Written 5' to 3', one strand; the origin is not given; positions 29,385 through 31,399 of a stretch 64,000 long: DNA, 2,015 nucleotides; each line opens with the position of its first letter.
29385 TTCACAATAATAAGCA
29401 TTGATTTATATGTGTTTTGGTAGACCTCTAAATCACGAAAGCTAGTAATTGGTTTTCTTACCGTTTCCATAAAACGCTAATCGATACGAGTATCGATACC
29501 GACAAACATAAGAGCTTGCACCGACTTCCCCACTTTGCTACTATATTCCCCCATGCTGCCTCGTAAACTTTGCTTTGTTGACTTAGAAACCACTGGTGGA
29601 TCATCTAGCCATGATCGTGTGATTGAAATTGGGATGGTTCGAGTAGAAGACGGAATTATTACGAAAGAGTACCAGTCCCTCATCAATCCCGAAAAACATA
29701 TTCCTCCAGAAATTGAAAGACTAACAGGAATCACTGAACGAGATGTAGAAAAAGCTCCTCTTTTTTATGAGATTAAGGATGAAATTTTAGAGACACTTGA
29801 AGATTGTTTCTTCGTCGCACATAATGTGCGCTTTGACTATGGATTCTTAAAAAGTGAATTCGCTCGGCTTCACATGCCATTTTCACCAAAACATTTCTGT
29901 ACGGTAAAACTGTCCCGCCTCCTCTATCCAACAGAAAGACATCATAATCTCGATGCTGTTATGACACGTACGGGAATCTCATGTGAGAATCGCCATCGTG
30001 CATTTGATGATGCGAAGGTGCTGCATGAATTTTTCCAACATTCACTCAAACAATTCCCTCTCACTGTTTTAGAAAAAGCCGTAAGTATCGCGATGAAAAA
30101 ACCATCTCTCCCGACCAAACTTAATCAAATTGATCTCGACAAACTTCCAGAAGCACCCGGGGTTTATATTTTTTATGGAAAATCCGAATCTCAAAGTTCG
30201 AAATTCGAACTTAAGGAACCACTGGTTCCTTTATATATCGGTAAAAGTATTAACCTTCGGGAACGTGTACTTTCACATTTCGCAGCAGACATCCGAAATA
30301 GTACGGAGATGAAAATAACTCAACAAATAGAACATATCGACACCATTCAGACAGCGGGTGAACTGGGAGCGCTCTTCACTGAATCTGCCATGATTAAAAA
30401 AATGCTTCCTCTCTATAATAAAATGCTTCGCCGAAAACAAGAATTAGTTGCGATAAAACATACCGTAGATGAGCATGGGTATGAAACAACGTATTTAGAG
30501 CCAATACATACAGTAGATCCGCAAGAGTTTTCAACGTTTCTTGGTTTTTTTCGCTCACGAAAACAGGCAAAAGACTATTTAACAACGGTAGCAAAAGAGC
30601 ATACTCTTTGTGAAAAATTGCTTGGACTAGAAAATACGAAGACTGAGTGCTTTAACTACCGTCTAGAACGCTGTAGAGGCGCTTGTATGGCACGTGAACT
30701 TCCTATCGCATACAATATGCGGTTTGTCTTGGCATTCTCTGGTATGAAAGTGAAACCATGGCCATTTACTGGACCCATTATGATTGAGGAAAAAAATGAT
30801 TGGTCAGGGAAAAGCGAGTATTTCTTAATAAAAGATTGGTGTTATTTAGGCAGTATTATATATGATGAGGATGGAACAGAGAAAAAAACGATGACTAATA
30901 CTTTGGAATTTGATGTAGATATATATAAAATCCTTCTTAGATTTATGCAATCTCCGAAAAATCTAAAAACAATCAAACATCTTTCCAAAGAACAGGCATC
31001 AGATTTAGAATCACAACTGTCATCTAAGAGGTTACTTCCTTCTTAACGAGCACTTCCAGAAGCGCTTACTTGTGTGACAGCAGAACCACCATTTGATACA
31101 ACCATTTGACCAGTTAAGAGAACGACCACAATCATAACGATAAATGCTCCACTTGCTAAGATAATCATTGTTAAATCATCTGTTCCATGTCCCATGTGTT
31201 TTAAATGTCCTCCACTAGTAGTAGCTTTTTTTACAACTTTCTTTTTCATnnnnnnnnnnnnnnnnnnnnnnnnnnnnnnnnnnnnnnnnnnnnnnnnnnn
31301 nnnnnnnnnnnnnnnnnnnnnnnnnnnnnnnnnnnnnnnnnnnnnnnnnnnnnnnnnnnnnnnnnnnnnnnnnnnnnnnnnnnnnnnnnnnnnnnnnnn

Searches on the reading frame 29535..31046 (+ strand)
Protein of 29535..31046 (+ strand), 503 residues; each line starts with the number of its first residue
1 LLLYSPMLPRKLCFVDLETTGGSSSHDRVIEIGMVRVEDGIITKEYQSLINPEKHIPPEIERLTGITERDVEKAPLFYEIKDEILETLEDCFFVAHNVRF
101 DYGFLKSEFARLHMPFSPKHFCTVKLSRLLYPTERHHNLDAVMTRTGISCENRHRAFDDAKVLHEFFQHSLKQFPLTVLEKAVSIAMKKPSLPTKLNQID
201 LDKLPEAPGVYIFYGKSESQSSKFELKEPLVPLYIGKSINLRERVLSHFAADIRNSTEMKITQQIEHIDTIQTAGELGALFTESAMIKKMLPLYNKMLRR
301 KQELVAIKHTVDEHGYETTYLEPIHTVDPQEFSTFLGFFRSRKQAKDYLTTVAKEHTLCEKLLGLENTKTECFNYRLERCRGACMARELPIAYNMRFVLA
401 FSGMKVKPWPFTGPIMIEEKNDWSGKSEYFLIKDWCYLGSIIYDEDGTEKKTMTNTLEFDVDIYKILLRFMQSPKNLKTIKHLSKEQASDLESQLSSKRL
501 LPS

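Call 17: search_protein_families(library=pfam, proteins=[window:29535-31046:+], max_evalue=0.01)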
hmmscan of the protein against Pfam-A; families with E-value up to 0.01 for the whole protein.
window:29535-31046:+ (503 aa): 3 families
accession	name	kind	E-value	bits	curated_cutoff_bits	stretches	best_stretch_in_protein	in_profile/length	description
PF00929.31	RNase_T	-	1.5e-34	120.3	24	1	14-165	2-162/164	Exonuclease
PF16473.11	Rv2179c-like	-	1.8e-06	28.2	27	1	13-166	3-172/177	3'-5' exoribonuclease Rv2179c-like domain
PF13482.12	RNase_H_2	-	0.00012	22.6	22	1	13-139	1-106/165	RNase_H superfamily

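Call 42: find_homologous_proteins(query=window:29535-31046:+, max_evalue=1e-60)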
Query window:29535-31046:+ (503 aa): 5703 proteins with E <= 1e-60 among 8000 candidates; the best 120 are listed.
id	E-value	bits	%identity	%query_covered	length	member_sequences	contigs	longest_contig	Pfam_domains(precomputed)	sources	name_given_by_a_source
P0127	9.9e-267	903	76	98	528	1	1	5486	PF27115.1,PF00929.32,PF27096.1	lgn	-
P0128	9.1e-266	900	77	98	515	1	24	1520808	PF27115.1,PF00929.32,PF27096.1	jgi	jgi:DNA polymerase-3 subunit epsilon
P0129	9.8e-250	847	72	97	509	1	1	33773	PF27115.1,PF00929.32,PF27096.1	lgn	-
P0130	2.6e-188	645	57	97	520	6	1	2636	PF27115.1,PF00929.32,PF27096.1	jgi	-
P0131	5.6e-184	631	58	95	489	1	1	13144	PF27115.1,PF00929.32,PF27096.1,PF13482.13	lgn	-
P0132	9.6e-184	630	57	96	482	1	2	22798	PF27115.1,PF00929.32,PF27096.1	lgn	-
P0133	9.6e-184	630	57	96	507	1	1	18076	PF27115.1,PF00929.32,PF27096.1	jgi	jgi:DNA polymerase-3 subunit epsilon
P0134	4.4e-182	624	57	95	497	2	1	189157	PF27115.1,PF00929.32,PF27096.1,PF01612.27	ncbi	-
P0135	4.5e-182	624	55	96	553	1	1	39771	PF27115.1,PF00929.32,PF27096.1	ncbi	-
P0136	8.6e-182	623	57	97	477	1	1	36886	PF27115.1,PF00929.32,PF27096.1,PF01541.31,PF13482.13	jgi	jgi:DNA polymerase III subunit epsilon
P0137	1.1e-180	620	56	95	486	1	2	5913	PF27115.1,PF00929.32,PF27096.1,PF13482.13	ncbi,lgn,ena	-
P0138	1.4e-180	619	57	96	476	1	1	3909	PF27115.1,PF00929.32,PF27096.1,PF01541.31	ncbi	-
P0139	1.9e-180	619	54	97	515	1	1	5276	PF27115.1,PF00929.32,PF27096.1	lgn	-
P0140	1.9e-180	619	58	97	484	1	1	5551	PF27115.1,PF00929.32,PF27096.1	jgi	jgi:DNA polymerase-3 subunit epsilon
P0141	2.7e-180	618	56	94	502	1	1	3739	PF27115.1,PF00929.32,PF27096.1,PF13482.13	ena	-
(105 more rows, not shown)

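Call 43: find_encoding_contigs(protein=P0127, flank=5000, max_places=4)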
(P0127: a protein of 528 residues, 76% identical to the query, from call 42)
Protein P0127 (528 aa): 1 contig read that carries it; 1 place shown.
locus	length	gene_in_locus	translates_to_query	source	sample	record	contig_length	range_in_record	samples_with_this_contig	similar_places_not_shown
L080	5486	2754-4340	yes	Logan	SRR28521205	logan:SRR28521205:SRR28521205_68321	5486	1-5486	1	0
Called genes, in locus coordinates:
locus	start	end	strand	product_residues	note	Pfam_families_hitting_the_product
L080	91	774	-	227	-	PF04545:Sigma70_r4 (weak), PF08281:Sigma70_r4_2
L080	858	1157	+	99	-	PF01197:Ribosomal_L31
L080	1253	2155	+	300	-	PF03462:PCRF, PF00472:RF-1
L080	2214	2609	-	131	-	PF05635:23S_rRNA_IVP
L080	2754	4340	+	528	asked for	PF00929:RNase_T, PF27096:UvrC_M, PF27115:Cho_C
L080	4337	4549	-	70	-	-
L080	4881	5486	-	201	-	?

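Call 44: find_encoding_contigs(protein=P0130, flank=3000, max_places=3)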
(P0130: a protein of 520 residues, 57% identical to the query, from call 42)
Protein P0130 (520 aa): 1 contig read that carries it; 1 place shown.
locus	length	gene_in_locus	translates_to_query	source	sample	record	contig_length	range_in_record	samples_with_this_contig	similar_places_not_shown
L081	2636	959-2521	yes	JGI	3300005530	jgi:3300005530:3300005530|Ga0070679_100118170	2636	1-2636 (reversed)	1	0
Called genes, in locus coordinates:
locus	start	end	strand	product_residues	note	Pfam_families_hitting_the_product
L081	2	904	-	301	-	?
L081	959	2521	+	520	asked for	PF00929:RNase_T, PF27096:UvrC_M, PF27115:Cho_C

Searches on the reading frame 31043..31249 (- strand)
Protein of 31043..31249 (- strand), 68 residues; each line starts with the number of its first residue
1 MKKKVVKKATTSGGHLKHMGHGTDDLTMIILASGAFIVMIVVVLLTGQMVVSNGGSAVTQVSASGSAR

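Call 17: search_protein_families(library=pfam, proteins=[window:31043-31249:-], max_evalue=0.01)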
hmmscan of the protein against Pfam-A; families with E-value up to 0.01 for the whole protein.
window:31043-31249:- (68 aa): 0 families

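Call 19: find_encoding_contigs(protein=window:31043-31249:-, flank=3000, max_places=6)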
Protein window:31043-31249:- (68 aa): 1 contig read that carries it; 1 place shown.
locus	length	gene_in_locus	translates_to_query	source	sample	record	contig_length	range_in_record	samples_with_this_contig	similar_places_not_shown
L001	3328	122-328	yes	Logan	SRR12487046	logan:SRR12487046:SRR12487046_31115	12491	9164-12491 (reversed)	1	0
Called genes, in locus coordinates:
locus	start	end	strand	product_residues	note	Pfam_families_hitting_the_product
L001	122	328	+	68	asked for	-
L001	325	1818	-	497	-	PF00929:RNase_T, PF27096:UvrC_M, PF27115:Cho_C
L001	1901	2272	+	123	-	PF05635:23S_rRNA_IVP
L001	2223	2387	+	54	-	-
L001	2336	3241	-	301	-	PF03462:PCRF, PF00472:RF-1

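Call 20: find_homologous_proteins(query=window:31043-31249:-, max_evalue=0.01)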
Query window:31043-31249:- (68 aa): 5 proteins with E <= 0.01 among 25 candidates.
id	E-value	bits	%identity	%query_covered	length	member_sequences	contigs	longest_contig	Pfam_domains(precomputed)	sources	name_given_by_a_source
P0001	2.5e-33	129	100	100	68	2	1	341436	-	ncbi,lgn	-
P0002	1.1e-23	99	77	84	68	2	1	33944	-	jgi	jgi:hypothetical protein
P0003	7.5e-21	90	75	84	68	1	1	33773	-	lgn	-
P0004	1.3e-19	86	71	82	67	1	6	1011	-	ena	-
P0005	1.5e-14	70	67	84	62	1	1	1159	-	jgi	jgi:hypothetical protein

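Call 21: find_encoding_contigs(protein=P0002, flank=4000, max_places=4)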
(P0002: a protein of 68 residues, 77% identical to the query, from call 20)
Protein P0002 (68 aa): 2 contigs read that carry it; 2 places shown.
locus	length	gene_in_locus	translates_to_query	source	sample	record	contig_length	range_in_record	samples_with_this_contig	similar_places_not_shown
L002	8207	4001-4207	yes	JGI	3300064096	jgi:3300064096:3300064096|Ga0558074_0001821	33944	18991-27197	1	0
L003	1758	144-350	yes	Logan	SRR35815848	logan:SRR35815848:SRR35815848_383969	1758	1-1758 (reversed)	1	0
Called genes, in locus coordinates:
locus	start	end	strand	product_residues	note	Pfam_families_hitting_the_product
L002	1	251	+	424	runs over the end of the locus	PF22694:CtpB_N-like, PF00595:PDZ, PF13180:PDZ_2, PF17820:PDZ_6, PF03572:Peptidase_S41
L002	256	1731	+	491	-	-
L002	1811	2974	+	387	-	PF00089:Trypsin, PF13365:Trypsin_2, PF00595:PDZ (weak), PF13180:PDZ_2, PF17820:PDZ_6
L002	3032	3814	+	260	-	PF13624:SurA_N_3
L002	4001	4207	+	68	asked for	-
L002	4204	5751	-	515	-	PF00929:RNase_T, PF27096:UvrC_M, PF27115:Cho_C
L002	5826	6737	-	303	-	PF03462:PCRF, PF00472:RF-1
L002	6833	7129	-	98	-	PF01197:Ribosomal_L31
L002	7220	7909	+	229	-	PF08281:Sigma70_r4_2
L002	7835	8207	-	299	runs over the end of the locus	PF00892:EamA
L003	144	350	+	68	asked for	-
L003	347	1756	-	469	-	?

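Call 22: find_encoding_contigs(protein=P0003, flank=4000, max_places=4)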
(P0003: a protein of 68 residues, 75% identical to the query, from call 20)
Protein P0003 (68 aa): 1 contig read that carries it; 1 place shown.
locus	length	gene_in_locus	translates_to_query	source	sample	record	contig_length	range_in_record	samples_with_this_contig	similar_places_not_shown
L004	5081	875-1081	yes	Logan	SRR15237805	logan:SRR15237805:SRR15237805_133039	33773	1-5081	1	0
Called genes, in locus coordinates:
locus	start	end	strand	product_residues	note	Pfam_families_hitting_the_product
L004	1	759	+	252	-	?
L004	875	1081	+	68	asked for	-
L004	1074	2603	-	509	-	PF00929:RNase_T, PF27096:UvrC_M, PF27115:Cho_C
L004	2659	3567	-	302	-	PF03462:PCRF, PF00472:RF-1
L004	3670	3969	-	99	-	PF01197:Ribosomal_L31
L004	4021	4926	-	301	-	PF00892:EamA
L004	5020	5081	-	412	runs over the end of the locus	PF00152:tRNA-synt_2 (faint), PF13393:tRNA-synt_His, PF00587:tRNA-synt_2b (weak), PF03129:HGTP_anticodon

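Call 23: find_encoding_contigs(protein=P0004, flank=4000, max_places=6)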
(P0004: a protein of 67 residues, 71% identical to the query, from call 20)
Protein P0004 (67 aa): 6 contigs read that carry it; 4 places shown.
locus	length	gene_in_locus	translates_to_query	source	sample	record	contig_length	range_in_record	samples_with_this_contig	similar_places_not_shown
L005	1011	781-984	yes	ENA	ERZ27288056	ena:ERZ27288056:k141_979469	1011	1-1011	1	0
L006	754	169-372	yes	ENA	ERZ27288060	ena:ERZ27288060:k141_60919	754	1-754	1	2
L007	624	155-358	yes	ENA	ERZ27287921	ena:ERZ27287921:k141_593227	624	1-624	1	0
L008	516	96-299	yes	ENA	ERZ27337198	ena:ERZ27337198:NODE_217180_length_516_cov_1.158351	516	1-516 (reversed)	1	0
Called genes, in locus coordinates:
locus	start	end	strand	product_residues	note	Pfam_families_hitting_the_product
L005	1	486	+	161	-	?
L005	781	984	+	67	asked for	-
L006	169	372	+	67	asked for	-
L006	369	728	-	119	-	PF27115:Cho_C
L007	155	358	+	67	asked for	-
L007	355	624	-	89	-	?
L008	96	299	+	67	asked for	-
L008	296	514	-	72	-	?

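Call 24: find_encoding_contigs(protein=P0005, flank=4000, max_places=4)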
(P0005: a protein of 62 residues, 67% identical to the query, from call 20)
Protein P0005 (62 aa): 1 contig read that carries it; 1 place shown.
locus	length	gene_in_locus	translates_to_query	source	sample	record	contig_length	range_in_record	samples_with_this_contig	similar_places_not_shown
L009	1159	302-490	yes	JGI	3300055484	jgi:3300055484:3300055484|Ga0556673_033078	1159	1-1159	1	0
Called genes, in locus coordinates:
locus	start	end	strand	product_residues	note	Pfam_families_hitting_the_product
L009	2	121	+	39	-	?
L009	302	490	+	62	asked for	-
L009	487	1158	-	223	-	?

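Call 41: list_cluster_members(proteins=[P0001, P0006, P0008])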
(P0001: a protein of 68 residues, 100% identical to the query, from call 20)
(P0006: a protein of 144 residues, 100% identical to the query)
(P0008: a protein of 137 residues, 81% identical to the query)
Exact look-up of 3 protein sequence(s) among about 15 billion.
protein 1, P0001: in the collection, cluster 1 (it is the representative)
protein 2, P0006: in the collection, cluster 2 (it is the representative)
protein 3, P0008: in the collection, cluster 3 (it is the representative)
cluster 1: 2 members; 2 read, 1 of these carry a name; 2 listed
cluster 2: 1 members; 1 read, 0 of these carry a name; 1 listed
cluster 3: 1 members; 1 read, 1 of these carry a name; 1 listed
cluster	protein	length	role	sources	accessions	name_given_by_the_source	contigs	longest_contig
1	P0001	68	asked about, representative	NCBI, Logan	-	-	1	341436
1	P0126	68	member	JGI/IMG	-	hypothetical protein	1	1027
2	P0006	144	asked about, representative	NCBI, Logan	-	-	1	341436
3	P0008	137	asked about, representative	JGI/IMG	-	predicted enzyme related to lactoylglutathione lyase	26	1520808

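Call 59: search_protein_representatives(alignment_id=A2)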
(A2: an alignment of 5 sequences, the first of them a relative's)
Query: 5 sequences, 68 profile positions. Proteins with E-value up to 0.001 (for the whole library): 3; up to 1e-10: 2; up to 1e-30: 1. The best 3 are listed.
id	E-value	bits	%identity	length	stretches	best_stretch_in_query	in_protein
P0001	3.5e-36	138.8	-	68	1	1-68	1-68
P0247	2.8e-20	87.8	-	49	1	19-68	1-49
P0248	6.6e-10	54.6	-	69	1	1-57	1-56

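Call 82: find_encoding_contigs(protein=P0248, flank=3000, max_places=4)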
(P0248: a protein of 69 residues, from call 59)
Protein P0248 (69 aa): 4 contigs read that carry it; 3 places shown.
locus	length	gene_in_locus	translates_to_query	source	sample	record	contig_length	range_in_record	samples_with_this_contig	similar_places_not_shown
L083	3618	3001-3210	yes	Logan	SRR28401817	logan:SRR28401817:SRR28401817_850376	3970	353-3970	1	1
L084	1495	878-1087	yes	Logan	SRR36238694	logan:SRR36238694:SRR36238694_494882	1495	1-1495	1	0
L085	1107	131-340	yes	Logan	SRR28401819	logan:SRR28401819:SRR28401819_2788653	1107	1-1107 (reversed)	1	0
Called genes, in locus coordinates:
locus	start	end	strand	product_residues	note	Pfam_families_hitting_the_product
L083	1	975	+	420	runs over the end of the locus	PF22694:CtpB_N-like, PF00595:PDZ, PF13180:PDZ_2, PF17820:PDZ_6, PF03572:Peptidase_S41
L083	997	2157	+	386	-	PF00089:Trypsin, PF13365:Trypsin_2, PF00595:PDZ, PF13180:PDZ_2, PF17820:PDZ_6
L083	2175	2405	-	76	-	-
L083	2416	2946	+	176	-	PF13623:SurA_N_2 (faint), PF09312:SurA_N (weak), PF13624:SurA_N_3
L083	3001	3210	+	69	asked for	-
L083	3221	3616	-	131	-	?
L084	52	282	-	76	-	-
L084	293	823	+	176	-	PF13623:SurA_N_2 (faint), PF09312:SurA_N (weak), PF13624:SurA_N_3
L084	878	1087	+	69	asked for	-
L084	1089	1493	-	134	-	?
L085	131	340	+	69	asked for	-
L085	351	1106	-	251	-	?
